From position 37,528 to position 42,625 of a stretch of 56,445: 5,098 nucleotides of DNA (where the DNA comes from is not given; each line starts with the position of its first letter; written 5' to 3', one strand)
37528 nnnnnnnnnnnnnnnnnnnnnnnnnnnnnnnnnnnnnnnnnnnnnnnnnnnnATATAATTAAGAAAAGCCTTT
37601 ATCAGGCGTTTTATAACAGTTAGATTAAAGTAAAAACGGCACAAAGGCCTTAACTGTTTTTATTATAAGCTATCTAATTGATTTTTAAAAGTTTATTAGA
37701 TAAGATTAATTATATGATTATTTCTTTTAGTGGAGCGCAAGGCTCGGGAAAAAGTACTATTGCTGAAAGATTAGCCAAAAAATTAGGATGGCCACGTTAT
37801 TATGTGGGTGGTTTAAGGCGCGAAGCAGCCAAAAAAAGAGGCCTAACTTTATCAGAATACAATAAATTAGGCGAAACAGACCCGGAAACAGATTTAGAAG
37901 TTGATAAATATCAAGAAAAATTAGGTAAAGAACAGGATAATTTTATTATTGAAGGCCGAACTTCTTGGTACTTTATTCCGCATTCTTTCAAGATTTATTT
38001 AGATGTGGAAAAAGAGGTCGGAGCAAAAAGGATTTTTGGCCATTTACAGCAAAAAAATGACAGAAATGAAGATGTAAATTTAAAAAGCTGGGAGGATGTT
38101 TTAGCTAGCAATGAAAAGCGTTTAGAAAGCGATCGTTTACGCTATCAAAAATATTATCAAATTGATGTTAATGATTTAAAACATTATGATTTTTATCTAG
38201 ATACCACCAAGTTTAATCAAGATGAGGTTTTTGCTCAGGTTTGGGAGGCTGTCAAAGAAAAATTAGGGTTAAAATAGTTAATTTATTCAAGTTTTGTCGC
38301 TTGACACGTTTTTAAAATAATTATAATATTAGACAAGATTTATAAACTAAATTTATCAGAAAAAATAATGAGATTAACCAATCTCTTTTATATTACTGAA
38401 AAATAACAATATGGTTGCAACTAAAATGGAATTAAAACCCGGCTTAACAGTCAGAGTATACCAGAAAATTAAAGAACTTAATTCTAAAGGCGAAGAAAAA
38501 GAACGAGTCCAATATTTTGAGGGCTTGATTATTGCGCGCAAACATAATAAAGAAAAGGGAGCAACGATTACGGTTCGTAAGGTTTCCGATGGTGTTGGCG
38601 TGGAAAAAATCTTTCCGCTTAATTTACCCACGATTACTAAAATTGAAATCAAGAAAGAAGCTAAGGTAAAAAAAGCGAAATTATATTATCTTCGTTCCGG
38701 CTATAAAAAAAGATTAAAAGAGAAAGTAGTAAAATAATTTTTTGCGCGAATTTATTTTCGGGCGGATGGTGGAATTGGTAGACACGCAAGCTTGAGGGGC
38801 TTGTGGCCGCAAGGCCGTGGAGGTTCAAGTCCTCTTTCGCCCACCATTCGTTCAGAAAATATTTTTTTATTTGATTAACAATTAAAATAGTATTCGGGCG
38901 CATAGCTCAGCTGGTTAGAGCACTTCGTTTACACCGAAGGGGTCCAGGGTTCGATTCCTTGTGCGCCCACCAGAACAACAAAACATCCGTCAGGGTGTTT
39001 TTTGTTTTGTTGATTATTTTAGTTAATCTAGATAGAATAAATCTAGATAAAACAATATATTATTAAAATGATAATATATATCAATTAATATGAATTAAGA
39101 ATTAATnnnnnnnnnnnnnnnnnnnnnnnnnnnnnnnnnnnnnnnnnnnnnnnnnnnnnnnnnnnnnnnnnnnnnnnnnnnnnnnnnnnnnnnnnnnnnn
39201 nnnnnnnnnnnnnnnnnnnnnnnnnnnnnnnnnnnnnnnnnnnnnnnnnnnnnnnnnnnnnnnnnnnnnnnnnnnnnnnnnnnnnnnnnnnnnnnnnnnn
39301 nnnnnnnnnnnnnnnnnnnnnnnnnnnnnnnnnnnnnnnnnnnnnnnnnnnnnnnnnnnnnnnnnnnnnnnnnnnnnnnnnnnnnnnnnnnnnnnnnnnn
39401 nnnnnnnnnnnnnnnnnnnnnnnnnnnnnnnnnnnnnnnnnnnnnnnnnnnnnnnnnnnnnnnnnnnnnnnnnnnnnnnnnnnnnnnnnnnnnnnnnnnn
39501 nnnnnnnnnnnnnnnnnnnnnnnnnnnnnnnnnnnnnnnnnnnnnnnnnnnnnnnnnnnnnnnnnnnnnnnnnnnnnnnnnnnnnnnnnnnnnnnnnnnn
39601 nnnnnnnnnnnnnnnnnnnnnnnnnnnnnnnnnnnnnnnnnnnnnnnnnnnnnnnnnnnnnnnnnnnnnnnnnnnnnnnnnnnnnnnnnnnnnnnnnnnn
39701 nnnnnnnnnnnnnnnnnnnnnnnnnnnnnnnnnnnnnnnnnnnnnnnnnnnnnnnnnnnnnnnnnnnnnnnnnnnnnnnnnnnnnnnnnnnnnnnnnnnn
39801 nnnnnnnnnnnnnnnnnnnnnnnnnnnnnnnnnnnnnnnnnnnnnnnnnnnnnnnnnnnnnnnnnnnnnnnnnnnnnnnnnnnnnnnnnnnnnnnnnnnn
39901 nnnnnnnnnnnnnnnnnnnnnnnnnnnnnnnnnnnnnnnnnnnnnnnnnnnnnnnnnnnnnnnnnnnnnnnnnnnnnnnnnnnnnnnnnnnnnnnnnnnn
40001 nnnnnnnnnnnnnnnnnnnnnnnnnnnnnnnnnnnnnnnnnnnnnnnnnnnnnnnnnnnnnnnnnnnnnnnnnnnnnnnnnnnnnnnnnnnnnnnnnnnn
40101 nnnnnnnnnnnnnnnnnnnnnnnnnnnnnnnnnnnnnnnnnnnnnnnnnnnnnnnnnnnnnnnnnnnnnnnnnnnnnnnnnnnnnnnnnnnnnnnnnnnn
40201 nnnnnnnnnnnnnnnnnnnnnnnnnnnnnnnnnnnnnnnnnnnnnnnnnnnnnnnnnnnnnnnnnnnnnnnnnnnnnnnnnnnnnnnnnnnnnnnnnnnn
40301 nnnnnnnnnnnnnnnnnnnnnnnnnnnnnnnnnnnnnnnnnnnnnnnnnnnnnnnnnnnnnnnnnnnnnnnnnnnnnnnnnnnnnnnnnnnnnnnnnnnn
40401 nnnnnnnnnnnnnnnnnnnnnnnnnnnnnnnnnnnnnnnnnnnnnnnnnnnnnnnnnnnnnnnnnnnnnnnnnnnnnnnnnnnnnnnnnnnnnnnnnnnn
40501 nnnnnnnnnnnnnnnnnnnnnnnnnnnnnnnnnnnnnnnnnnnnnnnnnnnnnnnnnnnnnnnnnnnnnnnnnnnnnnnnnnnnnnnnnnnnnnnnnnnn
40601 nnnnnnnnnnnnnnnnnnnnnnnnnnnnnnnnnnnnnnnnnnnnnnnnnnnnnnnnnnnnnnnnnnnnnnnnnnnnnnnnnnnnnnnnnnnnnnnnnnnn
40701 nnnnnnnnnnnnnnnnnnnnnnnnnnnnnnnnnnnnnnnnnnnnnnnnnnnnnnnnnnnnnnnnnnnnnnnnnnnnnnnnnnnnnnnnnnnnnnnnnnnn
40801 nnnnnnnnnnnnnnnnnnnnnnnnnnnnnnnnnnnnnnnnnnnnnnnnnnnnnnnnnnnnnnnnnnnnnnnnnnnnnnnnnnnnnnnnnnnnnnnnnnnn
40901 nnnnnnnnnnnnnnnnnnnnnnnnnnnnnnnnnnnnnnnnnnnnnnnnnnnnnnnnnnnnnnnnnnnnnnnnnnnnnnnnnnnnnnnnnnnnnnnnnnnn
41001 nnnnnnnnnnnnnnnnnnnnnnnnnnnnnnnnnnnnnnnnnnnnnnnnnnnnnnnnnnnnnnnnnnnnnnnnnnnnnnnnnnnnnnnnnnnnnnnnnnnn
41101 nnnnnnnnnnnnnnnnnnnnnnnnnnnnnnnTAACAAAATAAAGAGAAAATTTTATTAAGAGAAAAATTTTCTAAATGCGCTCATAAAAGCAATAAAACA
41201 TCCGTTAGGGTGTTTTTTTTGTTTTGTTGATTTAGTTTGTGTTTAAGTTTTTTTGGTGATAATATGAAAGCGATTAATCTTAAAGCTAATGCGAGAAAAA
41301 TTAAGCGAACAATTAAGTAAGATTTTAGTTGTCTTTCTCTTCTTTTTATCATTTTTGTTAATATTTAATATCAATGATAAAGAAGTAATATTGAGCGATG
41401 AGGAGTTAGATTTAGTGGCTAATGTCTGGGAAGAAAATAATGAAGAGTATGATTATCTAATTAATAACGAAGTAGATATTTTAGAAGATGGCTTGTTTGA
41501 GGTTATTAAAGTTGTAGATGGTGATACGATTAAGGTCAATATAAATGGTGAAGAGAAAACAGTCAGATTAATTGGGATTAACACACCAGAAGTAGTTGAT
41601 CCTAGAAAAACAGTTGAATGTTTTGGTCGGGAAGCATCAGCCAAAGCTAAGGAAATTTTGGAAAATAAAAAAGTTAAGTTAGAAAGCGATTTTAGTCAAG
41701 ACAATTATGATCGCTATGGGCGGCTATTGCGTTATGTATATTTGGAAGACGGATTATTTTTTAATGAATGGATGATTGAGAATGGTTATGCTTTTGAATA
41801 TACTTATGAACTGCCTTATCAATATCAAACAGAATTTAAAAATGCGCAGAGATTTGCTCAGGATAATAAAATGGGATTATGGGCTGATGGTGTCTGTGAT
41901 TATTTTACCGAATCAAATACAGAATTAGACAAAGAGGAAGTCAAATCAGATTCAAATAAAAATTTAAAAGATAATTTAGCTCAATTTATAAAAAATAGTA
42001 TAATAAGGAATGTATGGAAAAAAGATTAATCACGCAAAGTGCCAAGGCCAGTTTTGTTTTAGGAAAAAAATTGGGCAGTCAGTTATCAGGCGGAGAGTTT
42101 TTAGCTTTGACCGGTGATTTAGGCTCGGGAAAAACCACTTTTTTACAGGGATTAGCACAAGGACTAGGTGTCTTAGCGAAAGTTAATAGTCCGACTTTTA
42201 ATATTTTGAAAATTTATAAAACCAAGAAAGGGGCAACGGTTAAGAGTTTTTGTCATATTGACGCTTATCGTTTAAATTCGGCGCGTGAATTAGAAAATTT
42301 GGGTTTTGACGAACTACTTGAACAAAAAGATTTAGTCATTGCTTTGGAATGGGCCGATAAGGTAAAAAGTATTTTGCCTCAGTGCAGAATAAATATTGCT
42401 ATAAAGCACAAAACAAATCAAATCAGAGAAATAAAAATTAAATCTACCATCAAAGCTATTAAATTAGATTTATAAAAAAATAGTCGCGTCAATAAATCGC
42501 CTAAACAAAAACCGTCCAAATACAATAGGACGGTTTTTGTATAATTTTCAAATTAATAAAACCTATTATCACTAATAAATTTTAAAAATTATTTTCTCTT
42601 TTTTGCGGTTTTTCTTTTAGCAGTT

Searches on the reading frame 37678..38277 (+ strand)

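Call 8: search_protein_families(library=pfam, proteins=[window:37678-38277:+], max_evalue=0.01)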
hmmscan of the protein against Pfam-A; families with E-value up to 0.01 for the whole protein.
window:37678-38277:+ (199 aa): 12 families
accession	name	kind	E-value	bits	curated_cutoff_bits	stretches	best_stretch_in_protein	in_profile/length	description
PF13189.12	Cytidylate_kin2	-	6.9e-14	52.8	28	1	14-178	1-176/176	Cytidylate kinase-like family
PF13238.12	AAA_18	-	3.1e-11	44.3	29.4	1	16-131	2-120/128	AAA domain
PF13207.12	AAA_17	-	6.4e-11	43.1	27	1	19-96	2-81/136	AAA domain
PF02224.24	Cytidylate_kin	-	5.6e-10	39.7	26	1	75-193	102-210/211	Cytidylate kinase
PF13521.12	AAA_28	-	0.00027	21.6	27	1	15-42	2-27/164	AAA domain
PF13671.12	AAA_33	-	0.00069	20.4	27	1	16-41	3-25/143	AAA domain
PF00406.28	ADK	-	0.00074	20.1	26.8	0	18-93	2-81/151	Adenylate kinase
PF01712.25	dNK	-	0.0026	18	27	0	15-40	1-26/203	Deoxynucleoside kinase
PF20720.3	nSTAND3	-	0.0057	16.8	27.2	0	5-36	12-41/155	Novel STAND NTPase 3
PF01202.28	SKI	-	0.0066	17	22.1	0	22-39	2-19/159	Shikimate kinase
PF07728.20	AAA_5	-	0.008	16.6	22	0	18-43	5-31/139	AAA domain (dynein-related subfamily)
PF02223.23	Thymidylate_kin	-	0.0094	16.1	27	0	18-36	2-20/185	Thymidylate kinase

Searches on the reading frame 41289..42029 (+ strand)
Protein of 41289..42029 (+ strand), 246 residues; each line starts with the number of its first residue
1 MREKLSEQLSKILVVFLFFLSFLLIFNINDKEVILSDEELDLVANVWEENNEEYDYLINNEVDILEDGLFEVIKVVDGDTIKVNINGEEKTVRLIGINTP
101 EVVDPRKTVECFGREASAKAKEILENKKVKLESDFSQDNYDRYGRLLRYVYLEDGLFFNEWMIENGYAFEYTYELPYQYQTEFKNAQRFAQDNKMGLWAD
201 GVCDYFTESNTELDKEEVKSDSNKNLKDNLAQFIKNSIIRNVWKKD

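Call 8: search_protein_families(library=pfam, proteins=[window:41289-42029:+], max_evalue=0.01)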
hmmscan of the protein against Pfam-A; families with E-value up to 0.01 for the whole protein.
window:41289-42029:+ (246 aa): 1 family
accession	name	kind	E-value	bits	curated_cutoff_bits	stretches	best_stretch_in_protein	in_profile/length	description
PF00565.23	SNase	-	6e-24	85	21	1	91-200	1-107/107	Staphylococcal nuclease homologue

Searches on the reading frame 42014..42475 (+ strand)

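Call 8: search_protein_families(library=pfam, proteins=[window:42014-42475:+], max_evalue=0.01)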
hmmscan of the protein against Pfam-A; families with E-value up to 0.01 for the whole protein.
window:42014-42475:+ (153 aa): 3 families
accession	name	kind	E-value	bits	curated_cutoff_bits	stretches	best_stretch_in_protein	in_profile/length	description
PF02367.23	TsaE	-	1.2e-35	122.7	26.6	1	8-139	2-127/128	Threonylcarbamoyl adenosine biosynthesis protein TsaE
PF13401.12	AAA_22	-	0.0013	19.5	27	1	26-81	4-52/130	AAA domain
PF05729.18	NACHT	-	0.0066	16.7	26.7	0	30-51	3-24/167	NACHT domain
